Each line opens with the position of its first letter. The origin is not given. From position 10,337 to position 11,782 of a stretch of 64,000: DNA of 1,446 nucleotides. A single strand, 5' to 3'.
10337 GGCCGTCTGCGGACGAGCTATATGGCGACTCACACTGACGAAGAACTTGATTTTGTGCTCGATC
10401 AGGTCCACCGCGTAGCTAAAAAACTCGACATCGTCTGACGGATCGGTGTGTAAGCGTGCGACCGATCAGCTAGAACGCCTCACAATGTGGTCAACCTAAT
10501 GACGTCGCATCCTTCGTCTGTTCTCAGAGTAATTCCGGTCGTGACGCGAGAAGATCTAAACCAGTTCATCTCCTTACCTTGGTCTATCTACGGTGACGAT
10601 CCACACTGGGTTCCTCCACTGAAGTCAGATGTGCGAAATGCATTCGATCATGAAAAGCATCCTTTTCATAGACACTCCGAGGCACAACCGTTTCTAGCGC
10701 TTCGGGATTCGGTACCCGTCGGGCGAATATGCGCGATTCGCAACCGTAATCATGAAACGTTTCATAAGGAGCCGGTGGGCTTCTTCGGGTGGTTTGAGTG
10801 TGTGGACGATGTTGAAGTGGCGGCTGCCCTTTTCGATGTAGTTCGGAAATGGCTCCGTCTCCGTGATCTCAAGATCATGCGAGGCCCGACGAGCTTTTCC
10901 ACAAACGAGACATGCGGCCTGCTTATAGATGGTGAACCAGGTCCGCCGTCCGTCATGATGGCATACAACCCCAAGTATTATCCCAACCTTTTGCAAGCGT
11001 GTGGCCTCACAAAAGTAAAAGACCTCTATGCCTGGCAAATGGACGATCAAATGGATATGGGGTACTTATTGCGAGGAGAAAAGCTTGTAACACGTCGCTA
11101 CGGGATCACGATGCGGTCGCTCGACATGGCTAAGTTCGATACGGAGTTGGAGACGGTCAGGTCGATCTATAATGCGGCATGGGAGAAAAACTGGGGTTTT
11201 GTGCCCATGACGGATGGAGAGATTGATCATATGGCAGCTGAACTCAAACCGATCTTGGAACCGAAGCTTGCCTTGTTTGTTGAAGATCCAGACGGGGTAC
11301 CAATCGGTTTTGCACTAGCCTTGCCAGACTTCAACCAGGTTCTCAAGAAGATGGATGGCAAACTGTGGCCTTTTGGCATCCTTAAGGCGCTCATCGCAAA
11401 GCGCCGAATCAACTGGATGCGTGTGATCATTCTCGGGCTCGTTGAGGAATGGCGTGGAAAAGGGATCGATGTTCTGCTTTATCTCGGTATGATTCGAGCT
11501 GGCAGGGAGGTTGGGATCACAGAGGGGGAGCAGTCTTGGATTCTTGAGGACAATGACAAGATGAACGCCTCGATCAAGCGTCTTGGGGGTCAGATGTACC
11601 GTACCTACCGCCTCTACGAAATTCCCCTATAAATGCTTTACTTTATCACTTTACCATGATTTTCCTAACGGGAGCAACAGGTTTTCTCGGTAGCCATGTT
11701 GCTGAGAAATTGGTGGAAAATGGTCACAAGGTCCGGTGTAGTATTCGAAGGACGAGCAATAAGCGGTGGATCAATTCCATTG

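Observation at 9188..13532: Compact four-gene candidate bacterial sphingolipid/ceramide biosynthesis locus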

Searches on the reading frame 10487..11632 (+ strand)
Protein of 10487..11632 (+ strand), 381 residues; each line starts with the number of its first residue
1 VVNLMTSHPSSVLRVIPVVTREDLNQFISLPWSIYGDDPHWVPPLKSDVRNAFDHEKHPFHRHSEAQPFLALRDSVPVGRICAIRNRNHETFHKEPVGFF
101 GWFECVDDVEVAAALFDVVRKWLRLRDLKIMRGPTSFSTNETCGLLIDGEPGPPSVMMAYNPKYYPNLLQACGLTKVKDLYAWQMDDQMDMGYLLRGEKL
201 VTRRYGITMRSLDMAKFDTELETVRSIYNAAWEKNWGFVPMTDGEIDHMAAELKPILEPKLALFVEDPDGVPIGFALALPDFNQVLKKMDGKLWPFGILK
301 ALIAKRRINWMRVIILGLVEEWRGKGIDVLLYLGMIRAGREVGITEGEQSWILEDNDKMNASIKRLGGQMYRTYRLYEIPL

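Call 3: search_protein_families(library=pfam, proteins=[window:10487-11632:+], max_evalue=0.01)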
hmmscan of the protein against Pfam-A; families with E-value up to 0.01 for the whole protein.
window:10487-11632:+ (381 aa): 2 families
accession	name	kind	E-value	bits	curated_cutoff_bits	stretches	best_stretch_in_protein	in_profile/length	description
PF14626.12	RNase_Zc3h12a_2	-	0.00034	21.3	23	1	158-201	27-68/122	Zc3h12a-like Ribonuclease NYN domain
PF00583.31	Acetyltransf_1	-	0.0058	17.3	20.7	0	222-361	2-109/116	Acetyltransferase (GNAT) family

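Call 4: search_protein_families(library=ncbifam, proteins=[window:10487-11632:+], max_evalue=0.01)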
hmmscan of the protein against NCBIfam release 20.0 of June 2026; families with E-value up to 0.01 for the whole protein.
window:10487-11632:+ (381 aa): 0 families

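Call 6: search_solved_structures(query=window:10487-11632:+, max_evalue=1)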
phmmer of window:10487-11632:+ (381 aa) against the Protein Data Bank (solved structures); distinct sequences matched with E-value up to 1: 1.
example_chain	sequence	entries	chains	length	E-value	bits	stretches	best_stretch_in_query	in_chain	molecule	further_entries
1vg2_A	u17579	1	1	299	0.89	11.4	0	176-282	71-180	octoprenyl-diphosphate synthase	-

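Call 9: find_homologous_proteins(query=window:10487-11632:+)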
Query window:10487-11632:+ (381 aa): 7440 proteins with E <= 0.001 among 8000 candidates; the best 120 are listed.
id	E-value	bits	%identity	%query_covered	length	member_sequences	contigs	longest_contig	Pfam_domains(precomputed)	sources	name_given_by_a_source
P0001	1.2e-260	882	99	99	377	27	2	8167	-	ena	-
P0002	1.0e-189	648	74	98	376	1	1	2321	PF13480.14,PF00583.32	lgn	-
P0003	9.6e-183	625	71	94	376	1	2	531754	-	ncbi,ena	-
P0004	1.4e-179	615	70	99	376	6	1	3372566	PF13480.14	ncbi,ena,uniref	ncbi:N-acetyltransferase [Candidatus Palauibacter sp.]|uniref:N-acetyltransferase n=1 Tax=Candidatus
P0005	1.5e-177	608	69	99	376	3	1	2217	-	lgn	-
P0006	2.3e-177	608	70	99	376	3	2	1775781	-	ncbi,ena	-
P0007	3.6e-177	607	70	99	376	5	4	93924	-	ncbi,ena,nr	ncbi:MAG: N-acetyltransferase [Gemmatimonadales bacterium]|nr:N-acetyltransferase [Candidatus Palaui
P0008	1.6e-176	605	70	99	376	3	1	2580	-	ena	-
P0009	5.3e-176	603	69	99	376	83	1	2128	-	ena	-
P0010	1.3e-175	602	69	98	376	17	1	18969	-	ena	-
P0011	1.2e-174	599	68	99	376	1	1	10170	-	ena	-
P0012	2.1e-173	595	67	98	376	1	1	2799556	-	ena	-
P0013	3.5e-173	594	68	99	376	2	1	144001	-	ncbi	-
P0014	2.9e-172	591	68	98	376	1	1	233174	-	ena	-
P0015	8.4e-172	589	68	98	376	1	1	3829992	-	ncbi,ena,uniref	ncbi:N-acetyltransferase [Candidatus Palauibacter sp.]|uniref:N-acetyltransferase n=1 Tax=Candidatus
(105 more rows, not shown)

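Call 20: find_encoding_contigs(protein=P0004, flank=8000, max_places=2)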
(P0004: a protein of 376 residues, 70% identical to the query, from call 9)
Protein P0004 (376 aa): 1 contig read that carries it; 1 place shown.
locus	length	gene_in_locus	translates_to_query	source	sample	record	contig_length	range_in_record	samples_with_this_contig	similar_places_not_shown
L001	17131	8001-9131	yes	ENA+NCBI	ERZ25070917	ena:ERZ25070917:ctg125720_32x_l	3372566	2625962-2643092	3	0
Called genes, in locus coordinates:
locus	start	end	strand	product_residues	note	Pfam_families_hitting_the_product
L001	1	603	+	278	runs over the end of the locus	PF02634:FdhD-NarQ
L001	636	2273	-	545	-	PF10462:Peptidase_M66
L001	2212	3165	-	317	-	-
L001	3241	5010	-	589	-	PF02368:Big_2, PF22359:Big-like (faint), PF26918:Ig_Eae (faint), PF02368:Big_2, PF13855:LRR_8 (weak), PF00560:LRR_1 (faint), PF12799:LRR_4 (faint), PF23598:LRR_14 (weak)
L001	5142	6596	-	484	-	PF01134:GIDA (faint), PF01262:AlaDh_PNT_C (faint), PF01266:DAO (faint), PF03486:HI0933_like (faint), PF07992:Pyr_redox_2, PF13738:Pyr_redox_3 (weak), PF00070:Pyr_redox, PF02852:Pyr_redox_dim, +1 more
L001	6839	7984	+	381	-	PF00155:Aminotran_1_2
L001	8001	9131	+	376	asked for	PF13480:Acetyltransf_6 (faint)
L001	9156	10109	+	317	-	PF01073:3Beta_HSD, PF01370:Epimerase, PF02719:Polysacc_synt_2 (weak), PF04321:RmlD_sub_bind, PF05368:NmrA, PF13460:NAD_binding_10, PF16363:GDP_Man_Dehyd, PF07993:NAD_binding_4 (weak)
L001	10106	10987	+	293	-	PF14378:PAP2_3, PF01569:PAP2 (weak)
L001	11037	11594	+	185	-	PF04542:Sigma70_r2, PF08281:Sigma70_r4_2, PF04545:Sigma70_r4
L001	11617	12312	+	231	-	-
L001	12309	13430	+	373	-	PF00595:PDZ (weak), PF13180:PDZ_2, PF17820:PDZ_6 (weak)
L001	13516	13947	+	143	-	-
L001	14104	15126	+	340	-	-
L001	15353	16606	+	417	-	PF00180:Iso_dh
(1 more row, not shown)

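Call 32: search_protein_representatives(protein=window:10487-11632:+)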
Query: 381 residues. Proteins with E-value up to 0.001 (for the whole library): 8520; up to 1e-10: 4765; up to 1e-30: 1530. The best 150 are listed.
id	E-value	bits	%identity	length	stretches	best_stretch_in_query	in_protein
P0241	1.2e-176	603.7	40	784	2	6-379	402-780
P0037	4.1e-163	559.1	64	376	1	6-381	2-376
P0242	1.4e-116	406.0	50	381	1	13-378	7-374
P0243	1.5e-114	399.3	52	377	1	14-380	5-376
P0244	4.1e-109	381.4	45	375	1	11-379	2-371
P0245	1.6e-108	379.4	48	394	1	13-379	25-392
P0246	6.3e-105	367.6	45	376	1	14-379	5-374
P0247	2.1e-102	359.3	47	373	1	15-381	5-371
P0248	1.1e-101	356.9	45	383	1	13-378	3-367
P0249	1.2e-101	356.8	41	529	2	22-379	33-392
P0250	1.4e-100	353.3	45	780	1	14-378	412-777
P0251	1.3e-99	350.0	46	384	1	8-381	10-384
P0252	3.1e-99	348.8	45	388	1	13-380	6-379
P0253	3.3e-99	348.7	44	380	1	17-378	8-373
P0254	8.5e-99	347.4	46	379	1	20-378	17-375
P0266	8.3e-93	327.6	44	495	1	12-381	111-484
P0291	4.5e-88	312.1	42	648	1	5-378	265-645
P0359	2.0e-81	290.2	39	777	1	23-379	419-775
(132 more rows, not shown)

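Call 33: search_protein_families(library=pfam, proteins=[P0241, P0250, P0359, P0291, P0249, P0266], max_evalue=0.001)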
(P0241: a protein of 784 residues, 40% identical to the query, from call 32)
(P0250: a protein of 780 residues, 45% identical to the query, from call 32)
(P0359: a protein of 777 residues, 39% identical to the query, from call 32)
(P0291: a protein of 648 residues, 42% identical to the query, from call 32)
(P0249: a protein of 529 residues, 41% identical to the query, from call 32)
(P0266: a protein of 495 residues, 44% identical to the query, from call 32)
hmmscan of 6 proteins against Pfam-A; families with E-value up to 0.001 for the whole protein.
P0241 (784 aa): 3 families
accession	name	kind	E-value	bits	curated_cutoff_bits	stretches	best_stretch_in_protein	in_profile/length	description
PF00583.31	Acetyltransf_1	-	2.1e-15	57.4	20.7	2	252-356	31-111/116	Acetyltransferase (GNAT) family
PF13508.13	Acetyltransf_7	-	2e-08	35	27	0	658-740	4-57/84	Acetyltransferase (GNAT) domain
PF13673.13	Acetyltransf_10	-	0.00036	20.9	23.6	0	290-335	44-83/128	Acetyltransferase (GNAT) domain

P0250 (780 aa): 5 families
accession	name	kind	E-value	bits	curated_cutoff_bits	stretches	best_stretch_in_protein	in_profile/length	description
PF00155.27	Aminotran_1_2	-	3.8e-57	194.5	19.7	1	57-396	4-361/361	Aminotransferase class I and II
PF01212.27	Beta_elim_lyase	-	6.8e-07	29.3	27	1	102-278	35-224/288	Beta-eliminating lyase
PF01053.26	Cys_Met_Meta_PP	-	1.2e-06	27.8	27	1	101-228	54-181/381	Cys/Met metabolism PLP-dependent enzyme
PF00583.31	Acetyltransf_1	-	5e-05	24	20.7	0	623-766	4-115/116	Acetyltransferase (GNAT) family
PF01041.23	DegT_DnrJ_EryC1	-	0.00012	21.9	19.8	1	101-227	26-152/360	DegT/DnrJ/EryC1/StrS aminotransferase family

P0359 (777 aa): 3 families
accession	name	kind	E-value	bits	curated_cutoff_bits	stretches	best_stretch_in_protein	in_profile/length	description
PF00155.27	Aminotran_1_2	-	3.1e-63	214.6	19.7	1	42-384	2-361/361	Aminotransferase class I and II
PF01053.26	Cys_Met_Meta_PP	-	7.7e-06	25.1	27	1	74-215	43-180/381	Cys/Met metabolism PLP-dependent enzyme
PF01212.27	Beta_elim_lyase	-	0.00022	21.1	27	1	90-259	36-217/288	Beta-eliminating lyase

P0291 (648 aa): 2 families
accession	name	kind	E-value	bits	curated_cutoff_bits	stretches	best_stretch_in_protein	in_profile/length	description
PF00155.27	Aminotran_1_2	-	1e-32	114.2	19.7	1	1-227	130-361/361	Aminotransferase class I and II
PF00583.31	Acetyltransf_1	-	5e-10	40.1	20.7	1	516-634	27-115/116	Acetyltransferase (GNAT) family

P0249 (529 aa): 1 family
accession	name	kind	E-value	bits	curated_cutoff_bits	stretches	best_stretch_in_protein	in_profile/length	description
PF00583.31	Acetyltransf_1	-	0.00031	21.5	20.7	0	272-375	31-110/116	Acetyltransferase (GNAT) family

P0266 (495 aa): 0 families

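Call 34: predict_structure(alignment_id=A1)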
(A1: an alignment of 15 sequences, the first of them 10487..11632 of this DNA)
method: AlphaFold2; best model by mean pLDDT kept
length: 381 residues; sequences in the alignment: 15
mean_pLDDT: 80.6   pTM: 0.81
mean pLDDT of the five models: 80.6, 78.3, 77.9, 76.8, 73.7
residues with pLDDT >= 90: 116; 70-90: 200; 50-70: 36; < 50: 29
segments of 3 or more residues with pLDDT < 50: 1-9, 138-157
pLDDT, mean of each block of 10 residues (from residue 1): 45 93 91 80 72 83 93 94 91 90 91 97 97 67 31 43 84 90 80 84 93 91 84 67 81 78 93 88 70 63 78 78 85 88 84 80 81 84 95
secondary structure, 60 per line:
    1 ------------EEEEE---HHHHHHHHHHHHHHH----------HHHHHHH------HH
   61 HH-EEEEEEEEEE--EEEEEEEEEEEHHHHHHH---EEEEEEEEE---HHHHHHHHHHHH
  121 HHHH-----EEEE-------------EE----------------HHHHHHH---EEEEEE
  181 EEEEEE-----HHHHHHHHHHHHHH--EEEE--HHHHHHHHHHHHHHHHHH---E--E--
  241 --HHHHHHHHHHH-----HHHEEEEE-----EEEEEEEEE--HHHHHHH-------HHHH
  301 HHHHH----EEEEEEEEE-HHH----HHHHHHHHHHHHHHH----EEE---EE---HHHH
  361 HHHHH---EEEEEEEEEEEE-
elements in order: E13-17 H21-35 H46-52 H59-62 E64-73 E76-86 H87-93 E97-105 H109-124 E130-133 H165-171 E175-186 H192-205 E208-211 H214-231 H243-253 E262-266 E272-280 H283-289 H297-305 E310-318 H327-341 E346-348 H357-365 E369-380

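Call 39: find_related_loci(query=A1, collection=genome_contigs, flank=10000)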
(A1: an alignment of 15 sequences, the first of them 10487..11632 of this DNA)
Query A1 (381 aa) in genome_contigs; peptide patterns used: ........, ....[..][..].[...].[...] (x = any residue, [..] = any of these).
599 stretches matched a pattern (row limit reached: there are more); 595 encode a relative of the query (tblastn E <= 1e-3); the best 80 are kept; 80 distinct loci.
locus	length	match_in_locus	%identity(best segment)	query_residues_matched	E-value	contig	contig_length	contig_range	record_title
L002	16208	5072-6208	64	5-379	2e-162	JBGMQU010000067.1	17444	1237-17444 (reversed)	MAG: Gemmatimonadota bacterium isolate N04_metabat2_bin.85 NODE_1104_length_17444_cov_8.401288, whole genome shotgun seq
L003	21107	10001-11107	59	13-381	7e-146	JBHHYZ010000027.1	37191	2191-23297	MAG: Gemmatimonadota bacterium isolate Maj_2_bin.21 NODE_384_length_37191_cov_9.509559, whole genome shotgun sequence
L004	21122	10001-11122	54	8-381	8e-132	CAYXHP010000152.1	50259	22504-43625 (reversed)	MAG TPA_asm: uncultured Gemmatimonadota bacterium isolate SRP185410_co1_303 genome assembly, contig: k141_699295, whole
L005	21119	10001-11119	53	10-381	5e-128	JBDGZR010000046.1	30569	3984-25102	MAG: Gemmatimonadota bacterium isolate M3-38_Bin_47 M3-38_Bin_47_scaffold_13605, whole genome shotgun sequence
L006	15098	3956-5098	49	2-381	4e-123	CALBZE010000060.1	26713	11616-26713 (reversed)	MAG TPA_asm: uncultured bacterium isolate SRR5251193_bin.70_CONCOCT_v1.1_MAG genome assembly, contig: ERZ795068.2215, wh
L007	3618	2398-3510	49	10-378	2e-120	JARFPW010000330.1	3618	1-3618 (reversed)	MAG: Gemmatimonadota bacterium isolate MAG_Ve_Sed_08 k141_1086756, whole genome shotgun sequence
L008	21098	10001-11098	50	15-380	2e-117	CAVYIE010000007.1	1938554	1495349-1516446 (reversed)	MAG: Candidatus Eisenbacteria bacterium isolate MFD05684.bin.1.2 genome assembly, contig: contig_7436, whole genome shot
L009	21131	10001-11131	48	9-378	2e-117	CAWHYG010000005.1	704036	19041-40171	MAG: Candidatus Eisenbacteria bacterium isolate MFD01476.bin.1.183 genome assembly, contig: contig_21586, whole genome s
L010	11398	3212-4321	45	11-379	1e-114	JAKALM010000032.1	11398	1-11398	MAG: Bacteroidetes bacterium isolate WY5.bin127 NODE_9877_length_11398_cov_20.011889, whole genome shotgun sequence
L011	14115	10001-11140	45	2-381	2e-114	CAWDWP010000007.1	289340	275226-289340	MAG: uncultured Ignavibacteria bacterium isolate MFD05942.bin.1.387 genome assembly, contig: contig_37608, whole genome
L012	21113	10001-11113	49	12-381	7e-114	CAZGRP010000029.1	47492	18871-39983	MAG TPA_asm: uncultured Cytophagia bacterium isolate SRP216583_co2_59 genome assembly, contig: NODE_350_length_47492_cov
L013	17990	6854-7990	45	4-381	1e-113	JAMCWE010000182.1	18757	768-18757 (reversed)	MAG: Bacteroidetes bacterium isolate FK_Sedi_B_Bin.66 NODE_10504_length_18757_cov_9.22313, whole genome shotgun sequence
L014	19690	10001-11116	45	11-379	8e-114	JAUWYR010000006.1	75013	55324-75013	MAG: Candidatus Zixiibacteriota bacterium isolate CSMAG_2715 CSMAG_2715_k141_913590_length_75013_cov_12.9965, whole geno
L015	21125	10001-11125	47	10-381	2e-113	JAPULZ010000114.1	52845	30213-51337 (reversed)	MAG: Gemmatimonadetes bacterium isolate KW1-S21_32 KW1-S21_32_cg114, whole genome shotgun sequence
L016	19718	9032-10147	44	11-381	3e-113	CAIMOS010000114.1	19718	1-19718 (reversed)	MAG: uncultured Ignavibacteriales bacterium isolate LaPlata-7m-b_bin-312 genome assembly, contig: bin-312:114/390, whole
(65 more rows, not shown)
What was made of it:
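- Tried and rejected: Alignment A1 was used instead, which biased the 80 returned loci towards the closest relatives (call 39).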

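Call 46: search_dna_similar(query=window:10499-11632:+, collection=plasmids, mode=protein, max_evalue=0.001, max_rows=20)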
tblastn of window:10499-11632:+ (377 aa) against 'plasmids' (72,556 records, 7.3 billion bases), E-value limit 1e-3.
Records with a match: 46; places in all: 47; records where one place covers at least 80% of the query: 44.
Best place of each record, by identity: <60% 46.
By first word of the organism name: Roseomonas 13; Ensifer 6; Pseudomonas 3; Escherichia 3; Rhizobium 2; Shinella 2; Rubrobacter 1; Nonomuraea 1; Streptomyces 1; Diaphorobacter 1; and 13 more.
By predicted mobility (MOB-suite, as given by PLSDB): non-mobilizable 40; conjugative 5; mobilizable 1.
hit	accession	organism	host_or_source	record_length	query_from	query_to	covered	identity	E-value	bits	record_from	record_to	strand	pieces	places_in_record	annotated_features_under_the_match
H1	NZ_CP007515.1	Rubrobacter radiotolerans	-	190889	11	374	97%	45.5%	2e-89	301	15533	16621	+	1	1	hypothetical protein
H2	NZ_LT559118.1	Nonomuraea gerenzanensis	-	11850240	13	373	96%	42.4%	1e-87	296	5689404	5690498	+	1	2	none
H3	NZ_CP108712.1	Streptomyces sp. NBC_01001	-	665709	11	374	97%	41.2%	4e-81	277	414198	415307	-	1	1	GNAT family N-acetyltransferase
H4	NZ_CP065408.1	Diaphorobacter sp. JS3051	whole organism,soil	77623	7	377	98%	38.2%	6e-69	242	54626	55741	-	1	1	hypothetical protein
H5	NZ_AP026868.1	Aureispira anguillae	Anguilla japonica,Standard,head of ...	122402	9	377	98%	38.3%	2e-76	264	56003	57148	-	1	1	hypothetical protein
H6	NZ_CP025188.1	Roseomonas mucosa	Homo sapiens,clinical, human skin, ...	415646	2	377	100%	36.6%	2e-60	217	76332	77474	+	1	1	dATP pyrophosphohydrolase | NTP transferase domain-containing protein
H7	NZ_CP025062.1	Roseomonas mucosa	Homo sapiens,Clinical, healthy, human ...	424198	2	377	100%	36.6%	3e-60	217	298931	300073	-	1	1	hypothetical protein | NTP transferase domain-containing protein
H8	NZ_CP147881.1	Roseomonas mucosa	cell culture,Styx glacier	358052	2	377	100%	36.6%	4e-60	216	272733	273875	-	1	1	hypothetical protein | NTP transferase domain-containing protein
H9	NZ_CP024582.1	Roseomonas sp. FDAARGOS_362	Homo sapiens,peripheral Blood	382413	2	377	100%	36.6%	4e-60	216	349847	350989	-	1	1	hypothetical protein | NTP transferase domain-containing protein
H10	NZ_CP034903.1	Roseomonas mucosa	Homo sapiens,tissue sample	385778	2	377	100%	36.6%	4e-60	216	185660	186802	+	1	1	hypothetical protein | NTP transferase domain-containing protein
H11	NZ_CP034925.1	Roseomonas mucosa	Homo sapiens,tissue sample,Clinical, ...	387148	2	377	100%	36.6%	4e-60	216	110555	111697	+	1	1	hypothetical protein | NTP transferase domain-containing protein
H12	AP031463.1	Roseomonas mucosa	Homo sapiens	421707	2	377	100%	36.6%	4e-60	216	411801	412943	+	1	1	hypothetical protein | nucleotidyltransferase family protein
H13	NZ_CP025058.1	Roseomonas mucosa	Homo sapiens,Clinical, healthy, human ...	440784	2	377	100%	36.6%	4e-60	216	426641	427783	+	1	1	hypothetical protein | NTP transferase domain-containing protein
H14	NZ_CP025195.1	Roseomonas mucosa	Homo sapiens,clinical, human skin, ...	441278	2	377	100%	36.6%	4e-60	216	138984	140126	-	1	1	hypothetical protein | NTP transferase domain-containing protein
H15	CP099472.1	Roseomonas mucosa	Human skin,single cell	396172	2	377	100%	36.6%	4e-60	216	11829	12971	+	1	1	dATP pyrophosphohydrolase | nucleotidyltransferase family protein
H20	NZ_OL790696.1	Escherichia coli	-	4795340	8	374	97%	34.0%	7e-60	216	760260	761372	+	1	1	none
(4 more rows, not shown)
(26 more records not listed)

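Call 47: get_annotated_region(hit=H20, flank=12000)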
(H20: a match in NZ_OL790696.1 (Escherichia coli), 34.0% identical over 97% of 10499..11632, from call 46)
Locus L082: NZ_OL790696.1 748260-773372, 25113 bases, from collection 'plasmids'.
description: Escherichia coli strain H240 plasmid unnamed, complete sequence
organism: Escherichia coli (NCBI taxid 562)
taxonomy: Bacteria; Pseudomonadota; Gammaproteobacteria; Enterobacterales; Enterobacteriaceae; Escherichia; Escherichia coli
host: -; source: -; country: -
typing (MOB-suite, as given by PLSDB): non-mobilizable; replicon IncQ1
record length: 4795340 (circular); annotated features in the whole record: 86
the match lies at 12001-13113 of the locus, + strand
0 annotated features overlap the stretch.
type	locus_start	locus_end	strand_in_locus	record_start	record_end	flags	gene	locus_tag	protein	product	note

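Call 48: get_annotated_region(hit=H6, flank=10000)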
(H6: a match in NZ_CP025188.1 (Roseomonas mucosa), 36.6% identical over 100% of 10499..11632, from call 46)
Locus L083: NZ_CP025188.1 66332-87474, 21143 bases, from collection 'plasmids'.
description: Roseomonas mucosa strain AD2 plasmid p1-AD2, complete sequence
organism: Roseomonas mucosa (NCBI taxid 207340)
taxonomy: Bacteria; Pseudomonadota; Alphaproteobacteria; Rhodospirillales; Acetobacteraceae; Roseomonas; Roseomonas mucosa
host: -; source: Homo sapiens,clinical, human skin, atopic dermatitis; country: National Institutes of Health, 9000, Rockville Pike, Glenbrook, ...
typing (MOB-suite, as given by PLSDB): non-mobilizable
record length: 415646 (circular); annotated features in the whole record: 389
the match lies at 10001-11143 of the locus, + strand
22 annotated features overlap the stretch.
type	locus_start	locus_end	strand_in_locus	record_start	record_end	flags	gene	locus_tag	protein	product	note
CDS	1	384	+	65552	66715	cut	-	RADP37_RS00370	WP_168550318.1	pyridoxal phosphate-dependent aminotransferase family protein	-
CDS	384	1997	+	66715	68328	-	-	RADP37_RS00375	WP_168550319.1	hypothetical protein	-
CDS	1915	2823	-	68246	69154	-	-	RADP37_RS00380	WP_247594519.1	hypothetical protein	-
CDS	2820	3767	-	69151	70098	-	-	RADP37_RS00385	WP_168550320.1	diacylglycerol kinase family protein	-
CDS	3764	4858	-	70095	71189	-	-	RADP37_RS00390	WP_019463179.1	CDP-alcohol phosphatidyltransferase family protein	GO:0008654 - phospholipid biosynthetic process [Evidence IEA]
CDS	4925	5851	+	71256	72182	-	-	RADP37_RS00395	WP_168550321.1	metallophosphoesterase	-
CDS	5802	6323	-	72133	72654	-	-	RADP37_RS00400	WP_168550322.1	DUF2141 domain-containing protein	-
CDS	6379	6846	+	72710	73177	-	-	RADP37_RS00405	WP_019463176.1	HIT family protein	-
CDS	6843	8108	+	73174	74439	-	-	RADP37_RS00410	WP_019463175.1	LptF/LptG family permease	-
CDS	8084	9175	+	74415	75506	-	-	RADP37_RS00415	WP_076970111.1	LptF/LptG family permease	-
CDS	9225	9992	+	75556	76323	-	-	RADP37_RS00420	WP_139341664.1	sterol desaturase family protein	GO:0008610 - lipid biosynthetic process [Evidence IEA]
CDS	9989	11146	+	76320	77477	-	-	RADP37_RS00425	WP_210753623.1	dATP pyrophosphohydrolase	-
CDS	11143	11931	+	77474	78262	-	-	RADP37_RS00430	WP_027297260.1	NTP transferase domain-containing protein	-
CDS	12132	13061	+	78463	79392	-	-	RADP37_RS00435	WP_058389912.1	dihydrodipicolinate synthase family protein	GO:0009436 - glyoxylate catabolic process [Evidence IEA]; GO:0071704 - organic substance metabolic process [Evidence ...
CDS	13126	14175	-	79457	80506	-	-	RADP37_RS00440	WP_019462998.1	biotin/lipoate A/B protein ligase family protein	-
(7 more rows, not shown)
